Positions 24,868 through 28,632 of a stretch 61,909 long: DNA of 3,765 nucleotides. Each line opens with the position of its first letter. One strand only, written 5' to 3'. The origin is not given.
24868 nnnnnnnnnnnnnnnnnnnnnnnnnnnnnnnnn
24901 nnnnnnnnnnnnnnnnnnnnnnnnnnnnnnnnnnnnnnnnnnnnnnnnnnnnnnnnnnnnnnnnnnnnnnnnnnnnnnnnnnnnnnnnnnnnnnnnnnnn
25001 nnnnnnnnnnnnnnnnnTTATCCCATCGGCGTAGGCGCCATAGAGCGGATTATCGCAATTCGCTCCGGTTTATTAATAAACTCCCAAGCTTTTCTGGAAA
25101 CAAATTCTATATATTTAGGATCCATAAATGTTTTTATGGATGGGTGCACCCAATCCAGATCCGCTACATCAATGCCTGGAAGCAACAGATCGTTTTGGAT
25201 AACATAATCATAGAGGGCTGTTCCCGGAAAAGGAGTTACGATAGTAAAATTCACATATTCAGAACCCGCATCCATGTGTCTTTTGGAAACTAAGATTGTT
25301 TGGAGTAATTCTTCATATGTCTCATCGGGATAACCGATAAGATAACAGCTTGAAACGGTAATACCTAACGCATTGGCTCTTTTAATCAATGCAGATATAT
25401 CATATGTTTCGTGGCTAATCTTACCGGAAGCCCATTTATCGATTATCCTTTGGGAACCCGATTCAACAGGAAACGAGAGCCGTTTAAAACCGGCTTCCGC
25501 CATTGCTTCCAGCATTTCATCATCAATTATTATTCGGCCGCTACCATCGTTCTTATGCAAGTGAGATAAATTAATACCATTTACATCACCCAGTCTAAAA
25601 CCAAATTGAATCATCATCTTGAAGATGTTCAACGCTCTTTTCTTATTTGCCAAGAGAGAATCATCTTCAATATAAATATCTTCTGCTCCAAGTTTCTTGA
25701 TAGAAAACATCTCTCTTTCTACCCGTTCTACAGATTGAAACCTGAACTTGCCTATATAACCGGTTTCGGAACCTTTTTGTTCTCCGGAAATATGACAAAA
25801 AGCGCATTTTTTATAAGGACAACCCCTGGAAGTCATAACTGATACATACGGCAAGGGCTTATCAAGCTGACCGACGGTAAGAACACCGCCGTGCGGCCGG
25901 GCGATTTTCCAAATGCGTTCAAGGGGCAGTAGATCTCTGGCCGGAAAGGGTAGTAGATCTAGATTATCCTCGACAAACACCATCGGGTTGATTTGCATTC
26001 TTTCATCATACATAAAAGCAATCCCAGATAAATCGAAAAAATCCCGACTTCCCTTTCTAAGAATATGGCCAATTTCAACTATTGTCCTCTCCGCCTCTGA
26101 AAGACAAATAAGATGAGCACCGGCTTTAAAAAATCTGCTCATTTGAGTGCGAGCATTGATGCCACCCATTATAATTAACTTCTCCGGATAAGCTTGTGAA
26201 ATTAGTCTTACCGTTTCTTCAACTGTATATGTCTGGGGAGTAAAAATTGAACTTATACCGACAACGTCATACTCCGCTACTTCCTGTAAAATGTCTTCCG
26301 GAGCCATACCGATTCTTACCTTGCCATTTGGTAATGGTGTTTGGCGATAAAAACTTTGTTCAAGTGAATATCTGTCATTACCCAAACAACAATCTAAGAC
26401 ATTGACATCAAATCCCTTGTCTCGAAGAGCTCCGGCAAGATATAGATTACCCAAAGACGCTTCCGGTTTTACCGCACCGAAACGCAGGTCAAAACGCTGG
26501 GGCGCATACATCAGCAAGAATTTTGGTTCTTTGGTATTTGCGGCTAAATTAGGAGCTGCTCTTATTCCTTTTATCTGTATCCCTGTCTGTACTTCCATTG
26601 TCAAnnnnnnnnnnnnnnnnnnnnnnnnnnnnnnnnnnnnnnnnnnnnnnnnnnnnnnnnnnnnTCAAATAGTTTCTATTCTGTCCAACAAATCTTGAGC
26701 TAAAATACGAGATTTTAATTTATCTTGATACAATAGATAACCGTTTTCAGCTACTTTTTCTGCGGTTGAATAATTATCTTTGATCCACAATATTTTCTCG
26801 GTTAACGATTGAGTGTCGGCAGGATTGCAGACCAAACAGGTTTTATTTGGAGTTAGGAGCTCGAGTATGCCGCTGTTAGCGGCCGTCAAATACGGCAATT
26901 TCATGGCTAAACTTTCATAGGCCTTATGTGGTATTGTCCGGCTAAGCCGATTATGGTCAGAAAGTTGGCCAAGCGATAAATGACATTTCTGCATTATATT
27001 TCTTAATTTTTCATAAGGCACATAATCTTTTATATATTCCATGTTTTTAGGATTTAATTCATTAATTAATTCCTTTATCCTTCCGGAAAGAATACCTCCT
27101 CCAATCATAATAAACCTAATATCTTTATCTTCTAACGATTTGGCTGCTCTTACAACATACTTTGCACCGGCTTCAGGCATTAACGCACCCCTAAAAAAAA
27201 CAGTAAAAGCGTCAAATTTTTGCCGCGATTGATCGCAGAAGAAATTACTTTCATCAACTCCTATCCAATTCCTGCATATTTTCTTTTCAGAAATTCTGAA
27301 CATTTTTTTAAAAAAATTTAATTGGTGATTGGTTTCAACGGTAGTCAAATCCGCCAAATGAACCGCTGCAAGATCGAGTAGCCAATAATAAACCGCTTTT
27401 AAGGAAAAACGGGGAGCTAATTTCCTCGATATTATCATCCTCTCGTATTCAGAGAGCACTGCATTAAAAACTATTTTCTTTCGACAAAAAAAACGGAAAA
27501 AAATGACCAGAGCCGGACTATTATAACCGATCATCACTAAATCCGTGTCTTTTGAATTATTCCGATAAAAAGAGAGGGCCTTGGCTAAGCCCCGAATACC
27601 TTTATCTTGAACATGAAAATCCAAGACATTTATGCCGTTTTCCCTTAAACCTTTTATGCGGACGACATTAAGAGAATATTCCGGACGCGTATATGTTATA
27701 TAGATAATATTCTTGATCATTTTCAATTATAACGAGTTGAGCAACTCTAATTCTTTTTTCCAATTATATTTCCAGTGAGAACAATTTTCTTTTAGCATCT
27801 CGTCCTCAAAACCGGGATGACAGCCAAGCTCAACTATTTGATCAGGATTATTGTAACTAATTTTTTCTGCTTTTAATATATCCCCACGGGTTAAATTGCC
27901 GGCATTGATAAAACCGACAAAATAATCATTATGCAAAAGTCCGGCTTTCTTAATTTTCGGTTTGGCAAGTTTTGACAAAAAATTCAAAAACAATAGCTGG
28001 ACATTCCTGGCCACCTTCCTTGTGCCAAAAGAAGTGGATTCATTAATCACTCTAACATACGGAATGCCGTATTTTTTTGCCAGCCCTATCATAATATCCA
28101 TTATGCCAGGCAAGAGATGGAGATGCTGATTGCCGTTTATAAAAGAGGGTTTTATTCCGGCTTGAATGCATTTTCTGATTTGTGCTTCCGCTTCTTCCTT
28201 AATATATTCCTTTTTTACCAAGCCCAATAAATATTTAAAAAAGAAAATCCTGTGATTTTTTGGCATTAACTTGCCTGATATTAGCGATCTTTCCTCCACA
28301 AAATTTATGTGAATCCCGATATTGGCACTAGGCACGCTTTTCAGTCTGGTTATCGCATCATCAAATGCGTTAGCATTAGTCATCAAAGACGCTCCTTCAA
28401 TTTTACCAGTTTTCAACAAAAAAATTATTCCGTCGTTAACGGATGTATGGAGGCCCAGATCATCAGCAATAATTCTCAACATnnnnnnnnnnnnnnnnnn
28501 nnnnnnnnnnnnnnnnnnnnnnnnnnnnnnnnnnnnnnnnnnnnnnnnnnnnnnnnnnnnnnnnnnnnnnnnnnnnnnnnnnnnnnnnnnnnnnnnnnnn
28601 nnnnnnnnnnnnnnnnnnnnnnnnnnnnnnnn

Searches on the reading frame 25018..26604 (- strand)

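Call 15: search_protein_families(library=pfam, proteins=[window:25018-26604:-], max_evalue=0.0001)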
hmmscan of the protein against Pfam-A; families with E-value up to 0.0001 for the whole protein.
window:25018-26604:- (528 aa): 2 families
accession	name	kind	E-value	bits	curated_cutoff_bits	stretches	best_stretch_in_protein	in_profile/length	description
PF04055.27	Radical_SAM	-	1.6e-14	54.9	29.5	1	258-437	3-163/166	Radical SAM superfamily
PF02310.24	B12-binding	-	1.5e-12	47.8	32.1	1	50-178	14-120/121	B12 binding domain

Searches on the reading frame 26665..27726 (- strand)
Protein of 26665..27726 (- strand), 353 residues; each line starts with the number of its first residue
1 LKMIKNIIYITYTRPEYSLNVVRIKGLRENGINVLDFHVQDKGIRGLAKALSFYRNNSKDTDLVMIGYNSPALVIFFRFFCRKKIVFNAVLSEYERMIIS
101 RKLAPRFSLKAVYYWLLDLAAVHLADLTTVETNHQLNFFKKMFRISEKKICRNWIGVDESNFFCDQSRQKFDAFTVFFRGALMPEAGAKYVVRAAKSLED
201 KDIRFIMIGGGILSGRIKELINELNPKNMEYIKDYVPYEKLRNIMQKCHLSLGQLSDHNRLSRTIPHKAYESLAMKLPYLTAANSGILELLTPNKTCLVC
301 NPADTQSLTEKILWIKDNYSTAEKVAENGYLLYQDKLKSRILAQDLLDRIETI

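Call 15: search_protein_families(library=pfam, proteins=[window:26665-27726:-], max_evalue=0.0001)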
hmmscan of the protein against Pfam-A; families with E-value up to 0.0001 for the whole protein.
window:26665-27726:- (353 aa): 3 families
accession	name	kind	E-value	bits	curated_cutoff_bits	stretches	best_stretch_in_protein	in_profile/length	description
PF00534.26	Glycos_transf_1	-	6.2e-19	68.6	26.4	1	172-330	14-170/172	Glycosyl transferases group 1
PF13692.12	Glyco_trans_1_4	-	6.6e-13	49.6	27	1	175-315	3-139/142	Glycosyl transferases group 1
PF13524.12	Glyco_trans_1_2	-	1.5e-07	31.9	25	1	198-339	12-135/144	Glycosyl transferase-like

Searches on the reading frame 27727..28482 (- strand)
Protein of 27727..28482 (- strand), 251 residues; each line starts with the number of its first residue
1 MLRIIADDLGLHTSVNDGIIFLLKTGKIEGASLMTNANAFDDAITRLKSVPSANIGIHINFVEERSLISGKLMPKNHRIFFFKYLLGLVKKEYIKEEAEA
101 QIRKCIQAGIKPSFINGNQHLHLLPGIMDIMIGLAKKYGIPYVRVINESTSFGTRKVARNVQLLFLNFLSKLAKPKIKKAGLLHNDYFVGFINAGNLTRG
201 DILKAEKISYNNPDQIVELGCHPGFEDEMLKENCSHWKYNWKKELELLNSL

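Call 15: search_protein_families(library=pfam, proteins=[window:27727-28482:-], max_evalue=0.0001)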
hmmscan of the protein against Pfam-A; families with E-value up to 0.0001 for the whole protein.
window:27727-28482:- (251 aa): 1 family
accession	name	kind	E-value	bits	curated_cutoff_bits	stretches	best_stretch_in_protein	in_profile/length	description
PF04794.17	YdjC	-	2.9e-48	165.5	29.7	1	2-250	2-257/266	YdjC-like protein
